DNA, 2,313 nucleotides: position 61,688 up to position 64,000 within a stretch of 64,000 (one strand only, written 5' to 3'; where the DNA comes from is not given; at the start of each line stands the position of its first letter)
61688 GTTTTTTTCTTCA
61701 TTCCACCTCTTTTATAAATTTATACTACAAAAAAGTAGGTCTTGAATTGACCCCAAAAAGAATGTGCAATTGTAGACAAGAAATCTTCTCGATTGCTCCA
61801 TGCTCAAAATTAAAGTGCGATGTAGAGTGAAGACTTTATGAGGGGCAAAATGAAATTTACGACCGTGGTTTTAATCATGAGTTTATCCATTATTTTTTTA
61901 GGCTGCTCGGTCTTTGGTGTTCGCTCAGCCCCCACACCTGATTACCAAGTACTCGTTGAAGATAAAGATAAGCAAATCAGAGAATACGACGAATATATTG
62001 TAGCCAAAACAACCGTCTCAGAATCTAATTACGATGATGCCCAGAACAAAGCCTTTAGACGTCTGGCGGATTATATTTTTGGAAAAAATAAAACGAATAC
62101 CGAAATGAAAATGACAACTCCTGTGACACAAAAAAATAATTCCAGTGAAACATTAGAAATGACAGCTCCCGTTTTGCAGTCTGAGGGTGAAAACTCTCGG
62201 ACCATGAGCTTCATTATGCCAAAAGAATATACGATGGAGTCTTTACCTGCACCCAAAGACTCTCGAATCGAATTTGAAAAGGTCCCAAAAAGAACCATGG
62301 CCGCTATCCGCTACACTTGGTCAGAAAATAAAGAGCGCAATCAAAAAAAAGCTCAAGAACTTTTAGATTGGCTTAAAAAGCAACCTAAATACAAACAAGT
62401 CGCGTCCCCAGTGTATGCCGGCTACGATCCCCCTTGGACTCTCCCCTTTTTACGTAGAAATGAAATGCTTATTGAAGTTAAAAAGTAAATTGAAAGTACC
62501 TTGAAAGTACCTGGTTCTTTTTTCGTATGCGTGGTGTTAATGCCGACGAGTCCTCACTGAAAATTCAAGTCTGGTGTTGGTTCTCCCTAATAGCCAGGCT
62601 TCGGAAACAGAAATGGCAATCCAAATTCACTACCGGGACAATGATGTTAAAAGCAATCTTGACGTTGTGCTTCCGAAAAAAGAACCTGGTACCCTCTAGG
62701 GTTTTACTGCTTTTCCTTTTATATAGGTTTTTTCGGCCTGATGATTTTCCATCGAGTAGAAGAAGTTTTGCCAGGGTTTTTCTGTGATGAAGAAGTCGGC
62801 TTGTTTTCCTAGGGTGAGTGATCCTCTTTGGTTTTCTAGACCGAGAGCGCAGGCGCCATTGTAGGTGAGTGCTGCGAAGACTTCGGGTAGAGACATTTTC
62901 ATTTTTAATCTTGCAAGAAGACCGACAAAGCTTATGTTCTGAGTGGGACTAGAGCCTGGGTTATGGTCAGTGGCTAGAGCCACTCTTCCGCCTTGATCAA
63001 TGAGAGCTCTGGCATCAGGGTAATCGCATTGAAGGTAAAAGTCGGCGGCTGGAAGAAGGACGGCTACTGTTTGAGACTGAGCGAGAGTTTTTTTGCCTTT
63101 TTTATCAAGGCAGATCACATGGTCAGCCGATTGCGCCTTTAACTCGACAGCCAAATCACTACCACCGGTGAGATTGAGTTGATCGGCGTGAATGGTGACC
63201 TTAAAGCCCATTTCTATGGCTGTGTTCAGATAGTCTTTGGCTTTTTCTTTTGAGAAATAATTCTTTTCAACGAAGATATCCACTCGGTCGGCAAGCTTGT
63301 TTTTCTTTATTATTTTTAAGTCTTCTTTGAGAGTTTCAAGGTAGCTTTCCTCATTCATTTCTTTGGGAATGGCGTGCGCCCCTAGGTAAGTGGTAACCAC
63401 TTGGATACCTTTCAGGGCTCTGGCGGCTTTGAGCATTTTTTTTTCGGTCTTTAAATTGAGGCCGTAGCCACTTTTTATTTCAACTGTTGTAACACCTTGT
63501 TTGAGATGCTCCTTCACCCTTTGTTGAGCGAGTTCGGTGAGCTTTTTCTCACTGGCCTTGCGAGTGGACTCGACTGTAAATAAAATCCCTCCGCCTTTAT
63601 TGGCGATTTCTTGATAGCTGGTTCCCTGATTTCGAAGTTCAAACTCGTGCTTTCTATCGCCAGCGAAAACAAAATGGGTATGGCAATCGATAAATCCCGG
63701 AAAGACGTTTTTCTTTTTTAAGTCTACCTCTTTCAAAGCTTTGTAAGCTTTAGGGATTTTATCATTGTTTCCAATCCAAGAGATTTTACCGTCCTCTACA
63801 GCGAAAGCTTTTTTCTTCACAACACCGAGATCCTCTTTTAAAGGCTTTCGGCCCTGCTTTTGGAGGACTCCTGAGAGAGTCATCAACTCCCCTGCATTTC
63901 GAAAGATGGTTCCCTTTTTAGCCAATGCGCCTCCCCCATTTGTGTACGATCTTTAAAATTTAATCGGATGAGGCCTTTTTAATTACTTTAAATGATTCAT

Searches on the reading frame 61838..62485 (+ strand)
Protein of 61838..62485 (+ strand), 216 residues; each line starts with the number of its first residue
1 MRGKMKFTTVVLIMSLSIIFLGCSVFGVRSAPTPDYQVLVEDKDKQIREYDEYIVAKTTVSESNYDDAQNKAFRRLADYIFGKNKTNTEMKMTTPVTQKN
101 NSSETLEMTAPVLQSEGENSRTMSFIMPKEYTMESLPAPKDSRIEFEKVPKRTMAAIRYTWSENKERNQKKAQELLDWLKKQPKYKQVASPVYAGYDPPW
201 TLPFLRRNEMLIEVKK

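Call 33: search_protein_families(library=pfam, proteins=[window:61838-62485:+], max_evalue=0.01)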
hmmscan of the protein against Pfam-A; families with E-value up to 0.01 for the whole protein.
window:61838-62485:+ (216 aa): 1 family
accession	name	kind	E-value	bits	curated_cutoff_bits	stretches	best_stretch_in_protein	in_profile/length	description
PF04832.17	SOUL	-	4.4e-49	167.3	27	1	32-212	2-172/173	SOUL heme-binding protein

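Call 48: find_homologous_proteins(query=window:61838-62485:+, max_evalue=1e-20)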
Query window:61838-62485:+ (216 aa): 922 proteins with E <= 1e-20 among 1032 candidates; the best 120 are listed.
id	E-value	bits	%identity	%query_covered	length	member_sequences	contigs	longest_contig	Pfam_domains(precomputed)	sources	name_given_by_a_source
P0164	2.7e-135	466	100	98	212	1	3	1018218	PF04832.18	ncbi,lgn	-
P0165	1.7e-69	252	56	96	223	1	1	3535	PF04832.18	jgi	jgi:hypothetical protein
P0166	4.7e-68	247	55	95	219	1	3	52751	PF04832.18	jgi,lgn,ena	-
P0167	9.4e-68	246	53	99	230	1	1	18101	PF04832.18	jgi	jgi:hypothetical protein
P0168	1.4e-67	245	56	92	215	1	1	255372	PF04832.18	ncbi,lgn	-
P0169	1.8e-67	245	57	94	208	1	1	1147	PF04832.18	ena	-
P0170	8.3e-67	243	54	96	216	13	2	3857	PF04832.18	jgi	jgi:hypothetical protein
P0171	2.7e-66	241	52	96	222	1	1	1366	PF04832.18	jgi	jgi:hypothetical protein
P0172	3.1e-66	241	53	96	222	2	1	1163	PF04832.18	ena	-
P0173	3.2e-66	241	56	94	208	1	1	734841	PF04832.18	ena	-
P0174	3.9e-66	241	52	99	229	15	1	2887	PF04832.18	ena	-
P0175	4.5e-66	240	55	95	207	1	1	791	PF04832.18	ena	-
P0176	5.4e-66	240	52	96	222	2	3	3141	PF04832.18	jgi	jgi:hypothetical protein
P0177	8.5e-66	239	55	95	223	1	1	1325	PF04832.18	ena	-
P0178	1.4e-65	239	56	95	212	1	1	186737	PF04832.18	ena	-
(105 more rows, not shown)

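Call 56: find_encoding_contigs(protein=P0164, flank=2500, max_places=4)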
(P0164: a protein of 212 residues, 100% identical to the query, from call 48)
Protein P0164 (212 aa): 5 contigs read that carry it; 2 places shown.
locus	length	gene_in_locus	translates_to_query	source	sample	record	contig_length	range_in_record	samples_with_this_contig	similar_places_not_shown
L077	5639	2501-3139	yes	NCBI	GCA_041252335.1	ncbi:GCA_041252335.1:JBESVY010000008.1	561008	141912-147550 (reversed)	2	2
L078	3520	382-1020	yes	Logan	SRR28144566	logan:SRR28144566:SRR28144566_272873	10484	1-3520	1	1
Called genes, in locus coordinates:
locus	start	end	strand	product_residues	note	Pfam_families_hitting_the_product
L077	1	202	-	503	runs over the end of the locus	PF00370:FGGY_N, PF02782:FGGY_C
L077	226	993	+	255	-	PF01553:Acyltransferase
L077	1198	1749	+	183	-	-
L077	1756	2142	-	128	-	-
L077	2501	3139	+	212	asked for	PF04832:SOUL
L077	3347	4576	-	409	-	PF01979:Amidohydro_1, PF07969:Amidohydro_3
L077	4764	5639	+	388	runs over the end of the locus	-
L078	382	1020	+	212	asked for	PF04832:SOUL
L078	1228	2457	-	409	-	PF01979:Amidohydro_1, PF07969:Amidohydro_3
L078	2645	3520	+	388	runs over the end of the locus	-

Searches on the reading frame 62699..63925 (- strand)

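Call 33: search_protein_families(library=pfam, proteins=[window:62699-63925:-], max_evalue=0.01)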
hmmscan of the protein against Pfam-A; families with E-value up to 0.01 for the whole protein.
window:62699-63925:- (409 aa): 2 families
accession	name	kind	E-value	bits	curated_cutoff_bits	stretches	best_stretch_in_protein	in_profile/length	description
PF01979.26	Amidohydro_1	-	1.7e-25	90.5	25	1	74-407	2-345/345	Amidohydrolase family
PF07969.17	Amidohydro_3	-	1.1e-20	75.1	29.7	2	123-407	151-471/472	Amidohydrolase family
